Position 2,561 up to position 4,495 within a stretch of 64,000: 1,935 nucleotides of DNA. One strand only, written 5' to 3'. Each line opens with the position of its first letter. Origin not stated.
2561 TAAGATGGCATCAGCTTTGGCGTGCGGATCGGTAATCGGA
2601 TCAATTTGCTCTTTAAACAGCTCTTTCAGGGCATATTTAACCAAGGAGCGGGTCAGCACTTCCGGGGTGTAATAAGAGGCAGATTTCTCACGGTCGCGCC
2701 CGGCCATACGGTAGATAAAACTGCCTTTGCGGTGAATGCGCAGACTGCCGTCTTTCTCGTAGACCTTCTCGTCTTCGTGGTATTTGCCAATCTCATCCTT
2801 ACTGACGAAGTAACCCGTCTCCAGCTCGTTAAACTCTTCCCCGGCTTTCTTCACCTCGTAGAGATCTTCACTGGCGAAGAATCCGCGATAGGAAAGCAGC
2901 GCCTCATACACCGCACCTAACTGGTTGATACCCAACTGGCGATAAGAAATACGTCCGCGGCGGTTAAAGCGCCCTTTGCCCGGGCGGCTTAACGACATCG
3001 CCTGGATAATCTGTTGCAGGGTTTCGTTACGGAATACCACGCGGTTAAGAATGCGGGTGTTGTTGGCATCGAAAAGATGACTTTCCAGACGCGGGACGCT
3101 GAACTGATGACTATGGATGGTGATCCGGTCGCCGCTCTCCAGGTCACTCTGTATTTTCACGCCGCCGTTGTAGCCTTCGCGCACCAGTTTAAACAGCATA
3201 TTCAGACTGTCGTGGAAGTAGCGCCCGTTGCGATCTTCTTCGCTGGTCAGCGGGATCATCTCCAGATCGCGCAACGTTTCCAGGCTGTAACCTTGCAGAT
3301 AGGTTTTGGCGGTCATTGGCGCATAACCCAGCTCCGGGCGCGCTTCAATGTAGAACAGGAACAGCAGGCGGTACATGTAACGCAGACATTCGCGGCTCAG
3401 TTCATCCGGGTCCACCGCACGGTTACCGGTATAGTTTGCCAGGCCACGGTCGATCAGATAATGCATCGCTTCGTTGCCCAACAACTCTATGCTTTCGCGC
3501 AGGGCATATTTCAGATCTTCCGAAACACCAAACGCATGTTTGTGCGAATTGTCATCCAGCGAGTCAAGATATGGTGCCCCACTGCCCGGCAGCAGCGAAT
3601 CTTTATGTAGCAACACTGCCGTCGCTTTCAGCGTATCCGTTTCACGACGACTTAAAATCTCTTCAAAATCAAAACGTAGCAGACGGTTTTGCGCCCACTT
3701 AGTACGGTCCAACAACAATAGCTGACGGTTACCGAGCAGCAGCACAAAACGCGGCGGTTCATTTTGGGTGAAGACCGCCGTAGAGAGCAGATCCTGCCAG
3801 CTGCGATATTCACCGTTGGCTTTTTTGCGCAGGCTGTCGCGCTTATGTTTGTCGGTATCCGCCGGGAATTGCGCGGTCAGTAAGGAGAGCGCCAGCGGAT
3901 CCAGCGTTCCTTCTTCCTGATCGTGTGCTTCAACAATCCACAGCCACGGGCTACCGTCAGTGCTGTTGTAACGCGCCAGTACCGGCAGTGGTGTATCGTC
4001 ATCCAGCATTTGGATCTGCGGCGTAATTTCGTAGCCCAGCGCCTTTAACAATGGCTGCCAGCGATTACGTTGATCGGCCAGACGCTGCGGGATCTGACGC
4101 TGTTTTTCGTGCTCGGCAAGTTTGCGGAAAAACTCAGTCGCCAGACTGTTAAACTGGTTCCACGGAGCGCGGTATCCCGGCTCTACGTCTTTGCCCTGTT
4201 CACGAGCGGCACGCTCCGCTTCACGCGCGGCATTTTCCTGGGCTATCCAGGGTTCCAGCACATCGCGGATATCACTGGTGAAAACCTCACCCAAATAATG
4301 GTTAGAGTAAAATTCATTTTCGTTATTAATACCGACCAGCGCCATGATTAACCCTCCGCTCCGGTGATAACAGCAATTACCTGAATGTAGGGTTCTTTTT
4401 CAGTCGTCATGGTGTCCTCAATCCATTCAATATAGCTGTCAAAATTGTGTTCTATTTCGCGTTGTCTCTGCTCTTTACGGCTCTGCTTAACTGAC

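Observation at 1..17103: DruH/DruE-like pair lying directly upstream of an SNF2 helicase and a large PglX-type adenine methyltransferase: hybrid Druantia/DISARM-like arrangement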

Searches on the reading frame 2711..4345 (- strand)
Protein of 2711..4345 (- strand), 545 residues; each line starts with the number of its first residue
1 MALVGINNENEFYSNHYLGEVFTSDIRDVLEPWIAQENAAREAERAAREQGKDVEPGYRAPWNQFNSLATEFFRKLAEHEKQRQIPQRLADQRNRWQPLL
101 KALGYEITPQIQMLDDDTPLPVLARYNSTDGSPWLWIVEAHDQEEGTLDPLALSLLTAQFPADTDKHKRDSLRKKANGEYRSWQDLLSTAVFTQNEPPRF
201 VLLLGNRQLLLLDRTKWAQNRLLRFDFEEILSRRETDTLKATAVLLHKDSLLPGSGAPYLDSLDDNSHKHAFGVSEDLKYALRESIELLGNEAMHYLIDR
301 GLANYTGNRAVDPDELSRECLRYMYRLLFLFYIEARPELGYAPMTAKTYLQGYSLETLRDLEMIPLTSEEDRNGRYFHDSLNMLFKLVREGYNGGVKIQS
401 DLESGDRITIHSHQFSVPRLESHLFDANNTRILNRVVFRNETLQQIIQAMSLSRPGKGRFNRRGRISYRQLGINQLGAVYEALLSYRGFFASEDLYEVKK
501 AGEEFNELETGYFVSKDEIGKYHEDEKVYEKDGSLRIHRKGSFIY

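Call 101: predict_structure(alignment_id=A2)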
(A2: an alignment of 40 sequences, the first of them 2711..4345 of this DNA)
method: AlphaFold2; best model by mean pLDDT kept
length: 545 residues; sequences in the alignment: 40
mean_pLDDT: 84.3   pTM: 0.62
mean pLDDT of the five models: 84.3, 83.9, 83.7, 83.3, 81.2
residues with pLDDT >= 90: 266; 70-90: 207; 50-70: 46; < 50: 26
segments of 3 or more residues with pLDDT < 50: 397-411, 454-464
pLDDT, mean of each block of 10 residues (from residue 1): 79 70 82 94 91 88 95 92 90 95 94 94 93 94 81 94 91 90 95 94 95 89 94 93 93 81 77 75 92 93 84 93 89 74 78 71 77 89 89 61 41 72 85 93 88 49 49 69 83 91 78 88 91 89 89
secondary structure, 60 per line:
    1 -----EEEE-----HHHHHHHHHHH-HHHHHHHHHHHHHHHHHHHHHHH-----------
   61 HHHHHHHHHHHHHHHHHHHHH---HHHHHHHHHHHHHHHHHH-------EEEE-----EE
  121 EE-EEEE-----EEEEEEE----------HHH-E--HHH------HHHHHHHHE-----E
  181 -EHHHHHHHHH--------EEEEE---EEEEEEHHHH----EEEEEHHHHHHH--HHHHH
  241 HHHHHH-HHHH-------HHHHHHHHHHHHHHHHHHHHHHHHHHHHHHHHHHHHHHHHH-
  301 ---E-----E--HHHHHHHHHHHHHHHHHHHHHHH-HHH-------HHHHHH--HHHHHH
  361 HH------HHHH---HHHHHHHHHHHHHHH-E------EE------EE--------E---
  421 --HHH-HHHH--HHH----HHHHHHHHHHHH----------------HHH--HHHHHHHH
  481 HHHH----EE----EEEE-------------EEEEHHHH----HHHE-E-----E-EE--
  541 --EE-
elements in order: E6-9 H15-25 H27-49 H61-81 H85-102 E110-113 E119-122 E124-127 E133-139 H166-173 H183-191 E200-204 E208-213 H214-217 E222-226 H227-233 H236-246 H248-251 H259-299 H313-335 H347-352 H355-362 H369-372 H376-390 H427-430 H440-451 H473-484 E495-498 E512-515 H516-519

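Call 103: fold_search(model_id=the predicted structure, library=pdb)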
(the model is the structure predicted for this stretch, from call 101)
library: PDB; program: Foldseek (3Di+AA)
matches with E <= 10: 72; with E <= 0.001: 0
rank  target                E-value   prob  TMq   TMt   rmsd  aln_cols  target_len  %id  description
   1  7lvv_B                5.8e-03  0.96  0.20  0.11  17.2       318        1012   12  cryoEM structure DrdV-DNA complex (released 2021-03-17)
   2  7lo5_A                9.8e-03  0.97  0.20  0.11  15.5       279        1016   11  cryoEM structure DrdV-DNA complex (released 2021-03-17)
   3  7lo5_C                1.0e-02  0.90  0.20  0.11  19.5       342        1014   12  cryoEM structure DrdV-DNA complex (released 2021-03-17)
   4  7lo5_B                1.6e-02  0.95  0.20  0.12  15.1       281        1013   11  cryoEM structure DrdV-DNA complex (released 2021-03-17)
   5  7lo5_D                3.0e-02  0.75  0.20  0.12  19.0       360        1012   12  cryoEM structure DrdV-DNA complex (released 2021-03-17)
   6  7lvv_A                3.1e-02  0.66  0.19  0.11  18.5       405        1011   10  cryoEM structure DrdV-DNA complex (released 2021-03-17)
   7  7lvv_D                6.6e-02  0.97  0.18  0.55   7.2       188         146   11  cryoEM structure DrdV-DNA complex (released 2021-03-17)
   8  2g3w_A                4.0e-01  0.07  0.08  0.15  14.1       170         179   13  The Crystal Structure of YaeQ Protein from Xanthomonas axonopodis pv. citri (released 2007-02-27)
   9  7lvv_C                7.2e-01  0.63  0.19  0.57   7.0       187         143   11  cryoEM structure DrdV-DNA complex (released 2021-03-17)
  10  2g3w_B                7.6e-01  0.05  0.07  0.15  14.3       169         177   12  The Crystal Structure of YaeQ Protein from Xanthomonas axonopodis pv. citri (released 2007-02-27)
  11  8sve_L                1.3e+00  0.02  0.05  0.09  16.5       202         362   12  Structure of Monomeric Interleukin-10 Grafted into and Antibody CDR (released 2024-05-22)
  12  7d18                  1.8e+00  0.07  0.08  0.13  10.5        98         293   10  Crystal structure of Acidobacteriales bacterium glutaminyl cyclase (released 2021-04-14)
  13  6tfj_A                2.3e+00  0.02  0.10  0.08  20.6       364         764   12  Vip3Aa protoxin structure (released 2020-08-12)
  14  7uoi                  3.0e+00  0.06  0.08  0.11   9.4        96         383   14  Crystallographic structure of DapE from Enterococcus faecium (released 2023-04-12)
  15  3tat_A                3.2e+00  0.01  0.07  0.09  20.3       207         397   12  TYROSINE AMINOTRANSFERASE FROM E. COLI (released 1999-08-12)
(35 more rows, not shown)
